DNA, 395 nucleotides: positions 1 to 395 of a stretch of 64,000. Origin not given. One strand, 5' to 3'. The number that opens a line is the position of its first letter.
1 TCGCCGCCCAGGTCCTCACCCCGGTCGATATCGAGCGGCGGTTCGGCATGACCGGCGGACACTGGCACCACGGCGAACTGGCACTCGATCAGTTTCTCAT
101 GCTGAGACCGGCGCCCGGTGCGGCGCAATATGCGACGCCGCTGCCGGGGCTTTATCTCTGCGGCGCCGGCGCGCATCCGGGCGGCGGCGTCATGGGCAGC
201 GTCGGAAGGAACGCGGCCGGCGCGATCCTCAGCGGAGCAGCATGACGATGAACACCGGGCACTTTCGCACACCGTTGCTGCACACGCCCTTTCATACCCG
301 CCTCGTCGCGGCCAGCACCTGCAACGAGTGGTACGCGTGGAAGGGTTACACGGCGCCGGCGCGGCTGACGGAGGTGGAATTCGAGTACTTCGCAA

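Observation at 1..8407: Seven-gene translationally coupled operon combining a THF-type demethylase, a gamma-glutamyl ligase, an ADP-forming CoA ligase, an ALDH, a crotonase and an acrylyl-CoA reductase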

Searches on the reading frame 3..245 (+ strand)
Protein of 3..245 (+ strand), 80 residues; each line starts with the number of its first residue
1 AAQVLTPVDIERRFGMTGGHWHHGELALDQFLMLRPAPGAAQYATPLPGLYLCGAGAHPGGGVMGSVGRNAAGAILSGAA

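Call 10: search_protein_families(library=pfam, proteins=[window:3-245:+])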
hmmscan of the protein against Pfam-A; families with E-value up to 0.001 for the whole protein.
window:3-245:+ (80 aa): 0 families

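Call 11: search_protein_families(library=ncbifam, proteins=[window:3-245:+])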
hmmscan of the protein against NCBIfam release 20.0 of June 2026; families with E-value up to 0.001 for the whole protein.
window:3-245:+ (80 aa): 3 families
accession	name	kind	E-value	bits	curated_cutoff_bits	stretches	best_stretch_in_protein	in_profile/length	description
NF045689.1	BCarotKetCrtO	equivalog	2.9e-19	69.1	1000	1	2-76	462-536/563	beta-carotene ketolase CrtO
NF045637.1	carotdesatCrtDProt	equivalog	1.5e-05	23.8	580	1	43-77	448-484/485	1-hydroxycarotenoid 3,4-desaturase CrtD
TIGR02734.1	crtI_fam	subfamily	2.6e-05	23.1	238.1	1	3-67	418-478/504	phytoene desaturase family protein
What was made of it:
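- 1..245 (+): 3' end of 'FAD2', the second of two adjacent CrtI/CrtO-family FAD oxidoreductases (the gene is cut by the window edge). NCBIfam CrtO/CrtI-family C-terminal match (call 11).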
